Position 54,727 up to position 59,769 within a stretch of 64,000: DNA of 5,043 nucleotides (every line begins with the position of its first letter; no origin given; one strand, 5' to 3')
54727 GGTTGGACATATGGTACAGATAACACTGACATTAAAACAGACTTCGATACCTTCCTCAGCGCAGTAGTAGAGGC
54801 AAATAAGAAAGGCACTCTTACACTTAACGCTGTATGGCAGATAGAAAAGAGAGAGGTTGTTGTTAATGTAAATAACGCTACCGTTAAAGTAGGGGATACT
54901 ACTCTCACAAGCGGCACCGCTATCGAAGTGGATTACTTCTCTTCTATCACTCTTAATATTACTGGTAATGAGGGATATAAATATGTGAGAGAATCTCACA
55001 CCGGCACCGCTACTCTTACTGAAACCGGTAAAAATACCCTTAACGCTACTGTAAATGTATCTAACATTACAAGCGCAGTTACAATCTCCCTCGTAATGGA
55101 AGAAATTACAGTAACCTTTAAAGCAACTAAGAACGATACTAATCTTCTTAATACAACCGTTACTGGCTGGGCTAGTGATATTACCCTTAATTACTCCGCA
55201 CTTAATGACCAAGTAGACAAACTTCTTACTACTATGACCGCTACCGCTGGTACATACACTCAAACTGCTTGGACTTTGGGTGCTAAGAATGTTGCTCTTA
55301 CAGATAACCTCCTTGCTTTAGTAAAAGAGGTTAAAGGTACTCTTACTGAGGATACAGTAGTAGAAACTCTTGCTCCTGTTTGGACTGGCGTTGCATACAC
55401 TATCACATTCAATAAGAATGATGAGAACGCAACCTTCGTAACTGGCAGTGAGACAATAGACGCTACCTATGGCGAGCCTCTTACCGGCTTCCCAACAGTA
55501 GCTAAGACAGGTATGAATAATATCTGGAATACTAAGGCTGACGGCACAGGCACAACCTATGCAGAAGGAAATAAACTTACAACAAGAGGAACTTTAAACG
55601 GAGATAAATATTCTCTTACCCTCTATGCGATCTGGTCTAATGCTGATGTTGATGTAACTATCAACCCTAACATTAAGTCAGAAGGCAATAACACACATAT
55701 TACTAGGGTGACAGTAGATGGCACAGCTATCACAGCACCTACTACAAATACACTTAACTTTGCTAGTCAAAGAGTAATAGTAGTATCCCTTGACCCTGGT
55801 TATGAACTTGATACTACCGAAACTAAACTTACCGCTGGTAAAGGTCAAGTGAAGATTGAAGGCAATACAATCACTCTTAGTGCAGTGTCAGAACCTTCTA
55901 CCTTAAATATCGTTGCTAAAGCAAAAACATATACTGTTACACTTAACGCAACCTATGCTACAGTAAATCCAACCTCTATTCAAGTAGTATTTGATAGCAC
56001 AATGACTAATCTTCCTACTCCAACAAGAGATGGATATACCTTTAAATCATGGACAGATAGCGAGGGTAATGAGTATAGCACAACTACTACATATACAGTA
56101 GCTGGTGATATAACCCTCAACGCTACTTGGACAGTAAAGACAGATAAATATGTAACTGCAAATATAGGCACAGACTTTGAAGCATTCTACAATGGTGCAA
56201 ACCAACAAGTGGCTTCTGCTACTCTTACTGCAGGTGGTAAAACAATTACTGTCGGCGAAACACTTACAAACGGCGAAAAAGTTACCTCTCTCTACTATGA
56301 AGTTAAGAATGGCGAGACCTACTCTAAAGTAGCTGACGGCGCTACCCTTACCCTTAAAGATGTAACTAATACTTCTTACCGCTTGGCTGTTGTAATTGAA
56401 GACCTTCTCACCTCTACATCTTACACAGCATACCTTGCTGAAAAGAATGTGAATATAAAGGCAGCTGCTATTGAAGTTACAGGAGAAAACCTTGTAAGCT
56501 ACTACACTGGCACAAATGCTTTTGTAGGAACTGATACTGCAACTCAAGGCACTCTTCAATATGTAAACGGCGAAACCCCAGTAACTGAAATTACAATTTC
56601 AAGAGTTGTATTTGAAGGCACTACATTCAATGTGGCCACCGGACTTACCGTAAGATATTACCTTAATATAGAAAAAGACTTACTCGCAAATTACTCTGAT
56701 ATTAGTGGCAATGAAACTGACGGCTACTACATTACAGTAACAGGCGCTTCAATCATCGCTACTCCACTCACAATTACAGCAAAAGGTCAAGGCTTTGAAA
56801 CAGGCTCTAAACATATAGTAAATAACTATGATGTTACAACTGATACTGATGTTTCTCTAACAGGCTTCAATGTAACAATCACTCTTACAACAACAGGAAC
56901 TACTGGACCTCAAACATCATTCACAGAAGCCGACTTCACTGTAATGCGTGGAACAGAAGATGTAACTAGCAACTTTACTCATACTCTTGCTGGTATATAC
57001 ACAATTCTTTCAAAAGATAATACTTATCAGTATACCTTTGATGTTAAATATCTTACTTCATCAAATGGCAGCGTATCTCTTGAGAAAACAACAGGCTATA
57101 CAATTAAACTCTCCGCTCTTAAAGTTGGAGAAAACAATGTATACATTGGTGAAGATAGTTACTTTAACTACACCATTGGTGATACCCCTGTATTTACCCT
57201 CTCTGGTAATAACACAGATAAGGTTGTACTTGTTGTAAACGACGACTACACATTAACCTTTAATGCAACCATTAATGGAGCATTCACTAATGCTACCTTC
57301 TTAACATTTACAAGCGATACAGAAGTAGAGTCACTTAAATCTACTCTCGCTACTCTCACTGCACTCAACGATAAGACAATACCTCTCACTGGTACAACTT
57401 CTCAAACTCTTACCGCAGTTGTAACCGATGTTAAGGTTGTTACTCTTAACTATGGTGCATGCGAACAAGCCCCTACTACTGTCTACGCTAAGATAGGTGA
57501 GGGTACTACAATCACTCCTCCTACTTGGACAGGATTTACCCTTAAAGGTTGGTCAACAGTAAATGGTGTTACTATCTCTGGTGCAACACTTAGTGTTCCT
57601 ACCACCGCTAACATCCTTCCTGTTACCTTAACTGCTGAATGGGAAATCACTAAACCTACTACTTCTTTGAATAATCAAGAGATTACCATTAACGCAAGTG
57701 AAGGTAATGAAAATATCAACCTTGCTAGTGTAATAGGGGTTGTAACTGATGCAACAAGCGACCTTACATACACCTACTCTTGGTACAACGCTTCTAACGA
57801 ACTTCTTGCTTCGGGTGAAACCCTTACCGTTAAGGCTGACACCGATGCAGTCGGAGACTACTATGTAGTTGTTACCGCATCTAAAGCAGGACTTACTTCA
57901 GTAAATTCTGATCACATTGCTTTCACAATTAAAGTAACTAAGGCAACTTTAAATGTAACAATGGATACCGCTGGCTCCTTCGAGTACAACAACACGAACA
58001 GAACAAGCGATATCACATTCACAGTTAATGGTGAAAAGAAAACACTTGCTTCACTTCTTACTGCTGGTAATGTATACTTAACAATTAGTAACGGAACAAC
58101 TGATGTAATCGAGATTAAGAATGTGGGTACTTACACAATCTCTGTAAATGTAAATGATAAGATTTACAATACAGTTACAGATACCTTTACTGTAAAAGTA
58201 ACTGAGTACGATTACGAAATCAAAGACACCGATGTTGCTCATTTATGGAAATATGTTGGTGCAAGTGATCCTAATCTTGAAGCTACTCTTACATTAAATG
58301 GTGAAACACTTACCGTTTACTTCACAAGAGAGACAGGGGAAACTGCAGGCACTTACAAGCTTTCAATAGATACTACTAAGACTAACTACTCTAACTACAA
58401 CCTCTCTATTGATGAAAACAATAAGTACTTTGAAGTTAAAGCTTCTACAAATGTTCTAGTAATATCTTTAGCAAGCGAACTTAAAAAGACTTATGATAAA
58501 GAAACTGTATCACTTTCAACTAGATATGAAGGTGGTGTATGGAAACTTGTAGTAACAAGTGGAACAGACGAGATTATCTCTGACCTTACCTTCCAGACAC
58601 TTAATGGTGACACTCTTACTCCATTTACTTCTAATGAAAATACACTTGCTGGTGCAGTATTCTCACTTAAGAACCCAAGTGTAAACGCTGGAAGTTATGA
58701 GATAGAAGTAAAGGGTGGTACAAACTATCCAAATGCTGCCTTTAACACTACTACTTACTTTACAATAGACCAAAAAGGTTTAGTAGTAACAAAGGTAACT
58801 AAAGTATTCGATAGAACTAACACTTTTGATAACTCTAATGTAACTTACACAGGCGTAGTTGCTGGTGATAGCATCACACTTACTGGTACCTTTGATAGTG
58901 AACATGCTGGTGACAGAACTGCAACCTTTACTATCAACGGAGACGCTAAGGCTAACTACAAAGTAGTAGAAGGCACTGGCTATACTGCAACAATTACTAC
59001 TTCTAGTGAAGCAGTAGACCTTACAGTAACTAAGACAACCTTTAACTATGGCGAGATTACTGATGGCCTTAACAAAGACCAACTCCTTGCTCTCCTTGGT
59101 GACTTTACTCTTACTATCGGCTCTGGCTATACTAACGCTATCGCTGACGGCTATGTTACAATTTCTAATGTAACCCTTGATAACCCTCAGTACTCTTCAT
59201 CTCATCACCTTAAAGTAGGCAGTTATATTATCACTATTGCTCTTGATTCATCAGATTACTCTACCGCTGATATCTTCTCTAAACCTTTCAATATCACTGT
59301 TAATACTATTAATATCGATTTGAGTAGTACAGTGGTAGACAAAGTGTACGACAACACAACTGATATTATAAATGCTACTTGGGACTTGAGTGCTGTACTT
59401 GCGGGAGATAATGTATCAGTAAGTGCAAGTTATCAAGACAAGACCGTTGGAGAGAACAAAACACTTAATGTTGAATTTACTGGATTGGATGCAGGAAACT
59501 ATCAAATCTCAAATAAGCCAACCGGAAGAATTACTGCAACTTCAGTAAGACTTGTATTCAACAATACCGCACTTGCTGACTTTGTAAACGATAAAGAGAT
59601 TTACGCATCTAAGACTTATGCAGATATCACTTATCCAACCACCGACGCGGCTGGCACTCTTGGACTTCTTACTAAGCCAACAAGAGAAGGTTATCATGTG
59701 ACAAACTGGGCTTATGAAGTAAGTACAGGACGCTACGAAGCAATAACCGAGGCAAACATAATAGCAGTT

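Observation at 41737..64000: A giant gene of at least 22.3 kb (at least 7,421 codons) that is missing from the ORF track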

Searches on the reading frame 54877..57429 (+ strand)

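Call 13: search_protein_families(library=pfam, proteins=[window:54877-57429:+], max_evalue=1)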
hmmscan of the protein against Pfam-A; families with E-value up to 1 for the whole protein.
window:54877-57429:+ (851 aa): 2 families
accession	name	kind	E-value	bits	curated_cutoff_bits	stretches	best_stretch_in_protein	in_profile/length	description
PF09479.16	Flg_new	-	4.2e-09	36.8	27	2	352-416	1-64/65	Listeria-Bacteroides repeat domain (List_Bact_rpt)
PF03983.18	SHD1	-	0.082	13.2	23.7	1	713-751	14-52/67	SLA1 homology domain 1, SHD1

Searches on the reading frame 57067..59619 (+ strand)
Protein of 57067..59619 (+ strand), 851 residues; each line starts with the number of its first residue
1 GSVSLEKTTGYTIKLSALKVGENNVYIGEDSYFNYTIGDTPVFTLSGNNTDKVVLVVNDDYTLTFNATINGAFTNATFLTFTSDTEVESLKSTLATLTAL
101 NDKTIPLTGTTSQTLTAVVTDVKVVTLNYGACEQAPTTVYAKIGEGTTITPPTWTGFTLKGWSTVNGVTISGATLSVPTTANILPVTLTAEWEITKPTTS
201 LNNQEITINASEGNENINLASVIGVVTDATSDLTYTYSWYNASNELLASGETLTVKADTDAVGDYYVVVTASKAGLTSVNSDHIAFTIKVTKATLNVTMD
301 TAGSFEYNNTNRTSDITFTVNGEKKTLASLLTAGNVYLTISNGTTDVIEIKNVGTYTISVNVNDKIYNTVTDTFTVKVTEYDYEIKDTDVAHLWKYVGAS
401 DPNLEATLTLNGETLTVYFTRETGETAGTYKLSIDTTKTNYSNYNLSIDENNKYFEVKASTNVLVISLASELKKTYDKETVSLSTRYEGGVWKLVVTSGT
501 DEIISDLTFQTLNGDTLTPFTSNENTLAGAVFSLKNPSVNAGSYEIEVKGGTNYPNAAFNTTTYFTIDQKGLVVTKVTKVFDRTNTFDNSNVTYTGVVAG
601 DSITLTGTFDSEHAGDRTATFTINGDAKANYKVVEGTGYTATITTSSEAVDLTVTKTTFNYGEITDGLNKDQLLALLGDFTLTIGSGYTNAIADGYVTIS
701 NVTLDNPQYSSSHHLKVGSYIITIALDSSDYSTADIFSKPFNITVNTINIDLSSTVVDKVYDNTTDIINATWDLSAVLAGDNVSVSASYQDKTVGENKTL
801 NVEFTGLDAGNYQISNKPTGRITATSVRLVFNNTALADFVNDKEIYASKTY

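Call 13: search_protein_families(library=pfam, proteins=[window:57067-59619:+], max_evalue=1)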
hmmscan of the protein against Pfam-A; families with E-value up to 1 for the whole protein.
window:57067-59619:+ (851 aa): 1 family
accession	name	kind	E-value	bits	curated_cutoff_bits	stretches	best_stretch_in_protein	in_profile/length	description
PF18657.6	YDG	-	1.2e-14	54.7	25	2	754-816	10-82/85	YDG domain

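Call 67: search_protein_families(library=ncbifam, proteins=[window:57067-59619:+], max_evalue=0.01)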
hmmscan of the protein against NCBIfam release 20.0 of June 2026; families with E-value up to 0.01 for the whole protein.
window:57067-59619:+ (851 aa): 0 families
